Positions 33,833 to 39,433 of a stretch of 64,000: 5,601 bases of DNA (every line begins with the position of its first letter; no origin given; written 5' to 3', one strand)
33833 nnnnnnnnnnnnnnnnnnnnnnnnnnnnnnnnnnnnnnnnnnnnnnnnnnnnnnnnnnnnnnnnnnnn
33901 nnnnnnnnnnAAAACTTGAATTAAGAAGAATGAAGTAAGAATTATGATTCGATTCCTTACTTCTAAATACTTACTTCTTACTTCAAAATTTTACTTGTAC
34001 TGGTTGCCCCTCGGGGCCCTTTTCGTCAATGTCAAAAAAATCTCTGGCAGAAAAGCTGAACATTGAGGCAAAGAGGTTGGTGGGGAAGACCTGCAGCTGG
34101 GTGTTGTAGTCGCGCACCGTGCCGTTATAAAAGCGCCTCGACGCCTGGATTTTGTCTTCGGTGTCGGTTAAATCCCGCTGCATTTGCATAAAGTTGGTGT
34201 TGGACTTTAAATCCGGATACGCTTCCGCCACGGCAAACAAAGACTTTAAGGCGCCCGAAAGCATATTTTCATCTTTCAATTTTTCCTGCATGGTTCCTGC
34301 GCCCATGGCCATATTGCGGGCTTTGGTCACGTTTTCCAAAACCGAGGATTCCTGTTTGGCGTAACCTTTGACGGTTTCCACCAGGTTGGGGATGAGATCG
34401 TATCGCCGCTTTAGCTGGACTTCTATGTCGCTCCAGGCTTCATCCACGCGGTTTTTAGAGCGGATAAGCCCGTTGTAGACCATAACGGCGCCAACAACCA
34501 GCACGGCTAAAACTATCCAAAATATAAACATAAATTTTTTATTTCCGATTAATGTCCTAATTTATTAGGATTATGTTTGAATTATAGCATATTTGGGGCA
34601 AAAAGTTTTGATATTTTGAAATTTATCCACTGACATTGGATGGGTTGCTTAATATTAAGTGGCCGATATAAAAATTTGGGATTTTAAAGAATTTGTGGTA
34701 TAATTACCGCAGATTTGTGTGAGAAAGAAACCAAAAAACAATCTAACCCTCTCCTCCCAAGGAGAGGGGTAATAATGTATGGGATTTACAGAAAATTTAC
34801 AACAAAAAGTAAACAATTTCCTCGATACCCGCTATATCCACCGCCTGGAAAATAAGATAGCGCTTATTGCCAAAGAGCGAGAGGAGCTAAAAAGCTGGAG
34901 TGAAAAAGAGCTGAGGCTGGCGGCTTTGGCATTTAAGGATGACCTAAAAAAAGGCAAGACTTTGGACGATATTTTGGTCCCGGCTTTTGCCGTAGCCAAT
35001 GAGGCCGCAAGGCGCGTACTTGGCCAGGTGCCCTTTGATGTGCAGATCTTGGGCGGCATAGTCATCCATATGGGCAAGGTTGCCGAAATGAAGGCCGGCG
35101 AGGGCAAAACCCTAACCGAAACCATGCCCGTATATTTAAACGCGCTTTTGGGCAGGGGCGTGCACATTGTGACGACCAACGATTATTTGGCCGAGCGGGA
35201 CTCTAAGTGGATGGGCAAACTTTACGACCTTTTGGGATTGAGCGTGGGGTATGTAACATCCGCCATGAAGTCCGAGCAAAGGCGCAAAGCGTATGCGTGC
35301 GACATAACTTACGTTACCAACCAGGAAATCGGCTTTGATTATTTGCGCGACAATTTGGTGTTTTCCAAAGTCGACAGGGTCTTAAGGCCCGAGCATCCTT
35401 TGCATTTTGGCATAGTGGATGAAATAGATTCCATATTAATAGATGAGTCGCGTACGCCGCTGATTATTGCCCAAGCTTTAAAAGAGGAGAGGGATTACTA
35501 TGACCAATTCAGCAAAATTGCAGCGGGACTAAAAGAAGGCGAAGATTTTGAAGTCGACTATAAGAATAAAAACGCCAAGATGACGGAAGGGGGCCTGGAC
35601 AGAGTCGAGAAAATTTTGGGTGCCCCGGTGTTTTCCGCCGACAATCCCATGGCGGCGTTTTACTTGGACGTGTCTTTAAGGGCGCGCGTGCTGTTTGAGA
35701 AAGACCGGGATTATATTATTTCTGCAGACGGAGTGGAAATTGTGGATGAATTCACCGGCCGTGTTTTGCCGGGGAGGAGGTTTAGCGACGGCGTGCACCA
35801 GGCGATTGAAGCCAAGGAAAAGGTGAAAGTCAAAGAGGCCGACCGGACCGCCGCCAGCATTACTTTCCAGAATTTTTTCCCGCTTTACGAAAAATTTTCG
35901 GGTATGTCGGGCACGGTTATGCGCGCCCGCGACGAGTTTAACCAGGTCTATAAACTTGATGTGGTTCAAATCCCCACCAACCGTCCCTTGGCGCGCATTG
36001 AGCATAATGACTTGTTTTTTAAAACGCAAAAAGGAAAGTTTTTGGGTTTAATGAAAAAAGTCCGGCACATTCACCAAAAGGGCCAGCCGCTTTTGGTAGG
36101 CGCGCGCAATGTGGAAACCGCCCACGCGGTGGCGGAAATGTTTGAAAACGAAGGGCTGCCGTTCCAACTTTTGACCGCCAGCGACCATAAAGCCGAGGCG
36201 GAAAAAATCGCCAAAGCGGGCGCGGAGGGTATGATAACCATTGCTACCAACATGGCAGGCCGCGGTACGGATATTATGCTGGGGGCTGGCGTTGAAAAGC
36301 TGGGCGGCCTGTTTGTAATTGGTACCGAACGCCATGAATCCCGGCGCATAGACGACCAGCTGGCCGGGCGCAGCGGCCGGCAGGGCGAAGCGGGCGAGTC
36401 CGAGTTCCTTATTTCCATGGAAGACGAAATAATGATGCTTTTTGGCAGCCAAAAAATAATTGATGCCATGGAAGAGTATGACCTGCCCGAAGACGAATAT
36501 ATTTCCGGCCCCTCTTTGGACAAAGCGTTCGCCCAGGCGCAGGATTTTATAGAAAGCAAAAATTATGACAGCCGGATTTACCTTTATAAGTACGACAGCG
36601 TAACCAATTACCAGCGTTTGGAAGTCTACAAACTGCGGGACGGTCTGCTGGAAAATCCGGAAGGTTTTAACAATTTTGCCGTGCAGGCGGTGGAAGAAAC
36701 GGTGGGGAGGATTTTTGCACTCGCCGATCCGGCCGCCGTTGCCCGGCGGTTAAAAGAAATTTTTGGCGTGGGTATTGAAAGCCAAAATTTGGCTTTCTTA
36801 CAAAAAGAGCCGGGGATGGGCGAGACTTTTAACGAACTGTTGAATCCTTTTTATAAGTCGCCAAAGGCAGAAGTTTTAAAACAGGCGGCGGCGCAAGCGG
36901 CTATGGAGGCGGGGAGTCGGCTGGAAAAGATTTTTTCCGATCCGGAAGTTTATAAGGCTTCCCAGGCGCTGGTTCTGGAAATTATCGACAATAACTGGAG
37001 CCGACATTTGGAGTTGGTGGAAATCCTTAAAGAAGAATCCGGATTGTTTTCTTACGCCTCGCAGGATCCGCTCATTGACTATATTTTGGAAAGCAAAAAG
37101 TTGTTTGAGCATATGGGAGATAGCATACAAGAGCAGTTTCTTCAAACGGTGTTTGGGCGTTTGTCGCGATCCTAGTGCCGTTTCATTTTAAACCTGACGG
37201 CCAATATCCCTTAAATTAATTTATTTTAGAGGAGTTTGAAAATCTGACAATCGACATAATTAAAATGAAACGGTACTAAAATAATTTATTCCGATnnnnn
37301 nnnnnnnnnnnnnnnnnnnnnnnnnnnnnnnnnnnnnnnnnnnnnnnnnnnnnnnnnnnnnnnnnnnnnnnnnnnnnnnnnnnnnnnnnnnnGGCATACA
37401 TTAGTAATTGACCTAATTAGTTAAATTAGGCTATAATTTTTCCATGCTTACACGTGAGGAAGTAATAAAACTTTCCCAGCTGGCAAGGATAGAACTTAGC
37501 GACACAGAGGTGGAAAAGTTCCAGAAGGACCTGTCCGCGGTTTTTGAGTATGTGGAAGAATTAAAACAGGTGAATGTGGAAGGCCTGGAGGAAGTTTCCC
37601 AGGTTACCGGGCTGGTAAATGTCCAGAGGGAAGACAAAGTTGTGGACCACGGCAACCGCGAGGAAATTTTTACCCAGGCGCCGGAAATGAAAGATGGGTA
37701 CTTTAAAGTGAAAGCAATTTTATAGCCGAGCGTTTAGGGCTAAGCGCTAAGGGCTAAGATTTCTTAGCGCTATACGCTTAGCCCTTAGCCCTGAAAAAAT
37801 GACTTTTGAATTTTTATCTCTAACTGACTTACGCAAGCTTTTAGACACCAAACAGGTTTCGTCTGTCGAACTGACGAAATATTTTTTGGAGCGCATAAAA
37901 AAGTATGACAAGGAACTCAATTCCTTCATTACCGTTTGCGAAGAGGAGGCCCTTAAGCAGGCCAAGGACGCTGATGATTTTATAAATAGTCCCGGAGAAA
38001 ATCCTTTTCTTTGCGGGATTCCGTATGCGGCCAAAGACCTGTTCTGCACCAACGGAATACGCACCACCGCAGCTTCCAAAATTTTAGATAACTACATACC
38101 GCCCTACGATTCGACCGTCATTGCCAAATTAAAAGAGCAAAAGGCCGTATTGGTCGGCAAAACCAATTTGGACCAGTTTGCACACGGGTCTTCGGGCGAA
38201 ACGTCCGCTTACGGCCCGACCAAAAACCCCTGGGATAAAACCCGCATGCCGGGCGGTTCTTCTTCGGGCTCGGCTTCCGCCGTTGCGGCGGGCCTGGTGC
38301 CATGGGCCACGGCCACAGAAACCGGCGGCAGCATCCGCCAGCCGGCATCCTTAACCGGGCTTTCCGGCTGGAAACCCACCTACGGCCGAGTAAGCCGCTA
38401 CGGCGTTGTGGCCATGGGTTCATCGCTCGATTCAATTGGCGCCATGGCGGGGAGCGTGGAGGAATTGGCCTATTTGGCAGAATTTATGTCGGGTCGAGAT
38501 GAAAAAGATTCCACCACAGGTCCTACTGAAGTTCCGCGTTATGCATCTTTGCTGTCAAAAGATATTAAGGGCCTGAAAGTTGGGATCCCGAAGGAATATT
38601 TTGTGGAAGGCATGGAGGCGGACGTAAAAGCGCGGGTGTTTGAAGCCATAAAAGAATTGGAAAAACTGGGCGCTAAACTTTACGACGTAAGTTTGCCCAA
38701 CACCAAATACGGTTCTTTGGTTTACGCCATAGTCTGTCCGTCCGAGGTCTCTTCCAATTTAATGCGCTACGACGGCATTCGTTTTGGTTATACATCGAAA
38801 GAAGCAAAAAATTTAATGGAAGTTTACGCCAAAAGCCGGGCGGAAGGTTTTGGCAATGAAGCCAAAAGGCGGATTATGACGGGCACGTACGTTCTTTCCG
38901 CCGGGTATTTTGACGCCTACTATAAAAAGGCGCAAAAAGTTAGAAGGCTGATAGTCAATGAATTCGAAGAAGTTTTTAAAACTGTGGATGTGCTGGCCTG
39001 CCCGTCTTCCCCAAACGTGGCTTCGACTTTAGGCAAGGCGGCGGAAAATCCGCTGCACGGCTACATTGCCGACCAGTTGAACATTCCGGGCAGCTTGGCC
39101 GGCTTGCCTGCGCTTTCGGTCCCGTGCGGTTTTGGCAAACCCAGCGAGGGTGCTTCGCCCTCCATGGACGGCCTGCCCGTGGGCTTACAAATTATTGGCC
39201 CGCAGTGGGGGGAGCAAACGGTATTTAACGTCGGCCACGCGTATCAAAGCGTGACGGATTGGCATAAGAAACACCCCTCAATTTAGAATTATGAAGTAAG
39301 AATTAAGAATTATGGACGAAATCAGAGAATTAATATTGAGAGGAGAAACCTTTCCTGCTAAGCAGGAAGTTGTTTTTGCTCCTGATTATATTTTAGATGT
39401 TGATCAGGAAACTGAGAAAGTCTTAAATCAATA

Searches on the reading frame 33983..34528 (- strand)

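Call 87: search_protein_families(library=pfam, proteins=[window:33983-34528:-], max_evalue=0.0001)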
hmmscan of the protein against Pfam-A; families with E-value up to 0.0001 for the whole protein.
window:33983-34528:- (181 aa): 1 family
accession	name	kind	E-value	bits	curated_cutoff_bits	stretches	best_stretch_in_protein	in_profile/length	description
PF04011.17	LemA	-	5.3e-61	205.2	26.2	1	31-181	1-149/149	LemA family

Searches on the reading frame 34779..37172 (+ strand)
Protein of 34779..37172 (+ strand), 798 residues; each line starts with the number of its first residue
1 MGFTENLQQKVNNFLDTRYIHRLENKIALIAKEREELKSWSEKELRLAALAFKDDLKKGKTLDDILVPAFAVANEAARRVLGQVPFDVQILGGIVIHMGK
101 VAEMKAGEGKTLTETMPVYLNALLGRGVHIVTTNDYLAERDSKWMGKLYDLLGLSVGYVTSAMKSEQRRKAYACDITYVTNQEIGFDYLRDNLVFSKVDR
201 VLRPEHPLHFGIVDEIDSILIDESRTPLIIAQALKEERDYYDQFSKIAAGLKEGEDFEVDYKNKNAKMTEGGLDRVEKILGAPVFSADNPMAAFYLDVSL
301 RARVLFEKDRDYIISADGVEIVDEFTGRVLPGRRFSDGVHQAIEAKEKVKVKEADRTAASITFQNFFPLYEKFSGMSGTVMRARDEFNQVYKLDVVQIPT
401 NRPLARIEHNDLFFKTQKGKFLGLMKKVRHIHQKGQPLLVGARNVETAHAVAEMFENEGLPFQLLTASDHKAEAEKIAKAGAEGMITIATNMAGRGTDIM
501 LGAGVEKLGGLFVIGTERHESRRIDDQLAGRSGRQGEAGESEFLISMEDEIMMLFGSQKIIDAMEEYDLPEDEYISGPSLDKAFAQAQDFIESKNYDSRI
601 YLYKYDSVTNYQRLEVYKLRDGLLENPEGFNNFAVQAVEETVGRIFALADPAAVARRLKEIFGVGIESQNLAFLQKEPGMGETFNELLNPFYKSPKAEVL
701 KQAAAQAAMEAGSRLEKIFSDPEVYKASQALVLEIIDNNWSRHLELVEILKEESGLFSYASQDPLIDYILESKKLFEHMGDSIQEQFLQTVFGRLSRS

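Call 87: search_protein_families(library=pfam, proteins=[window:34779-37172:+], max_evalue=0.0001)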
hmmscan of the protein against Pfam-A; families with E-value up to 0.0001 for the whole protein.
window:34779-37172:+ (798 aa): 4 families
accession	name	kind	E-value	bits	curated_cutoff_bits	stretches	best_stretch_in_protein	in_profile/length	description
PF07517.20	SecA_DEAD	-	7.3e-111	370.5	24.6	1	16-388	9-290/290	SecA DEAD-like domain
PF21090.3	P-loop_SecA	-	1e-58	198.8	27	2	403-506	1-104/205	SecA P-loop domain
PF01043.26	SecA_PP_bind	-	1.6e-30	106.4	23.5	1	237-344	2-110/110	SecA preprotein cross-linking domain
PF07516.18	SecA_SW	-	7e-30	105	26.7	1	575-792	2-197/200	SecA Wing and Scaffold domain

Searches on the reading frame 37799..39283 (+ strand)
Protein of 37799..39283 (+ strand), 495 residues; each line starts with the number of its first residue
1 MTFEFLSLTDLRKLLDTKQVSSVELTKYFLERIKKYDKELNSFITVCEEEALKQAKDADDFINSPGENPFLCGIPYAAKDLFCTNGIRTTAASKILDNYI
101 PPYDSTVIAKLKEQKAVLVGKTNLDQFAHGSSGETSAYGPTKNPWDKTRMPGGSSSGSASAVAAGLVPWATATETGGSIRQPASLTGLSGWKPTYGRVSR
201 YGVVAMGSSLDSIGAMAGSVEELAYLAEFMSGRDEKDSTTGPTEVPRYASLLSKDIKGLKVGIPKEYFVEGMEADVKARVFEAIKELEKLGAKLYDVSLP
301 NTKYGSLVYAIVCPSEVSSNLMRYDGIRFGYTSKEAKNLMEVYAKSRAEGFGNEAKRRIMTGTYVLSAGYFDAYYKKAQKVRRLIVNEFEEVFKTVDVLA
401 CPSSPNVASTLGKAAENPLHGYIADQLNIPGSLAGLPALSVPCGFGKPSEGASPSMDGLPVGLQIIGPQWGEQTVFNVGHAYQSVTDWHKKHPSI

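Call 87: search_protein_families(library=pfam, proteins=[window:37799-39283:+], max_evalue=0.0001)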
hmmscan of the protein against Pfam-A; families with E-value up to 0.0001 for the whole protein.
window:37799-39283:+ (495 aa): 1 family
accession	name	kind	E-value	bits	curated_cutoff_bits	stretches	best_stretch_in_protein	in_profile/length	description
PF01425.27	Amidase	-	4.4e-144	481.3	27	1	24-475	1-444/445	Amidase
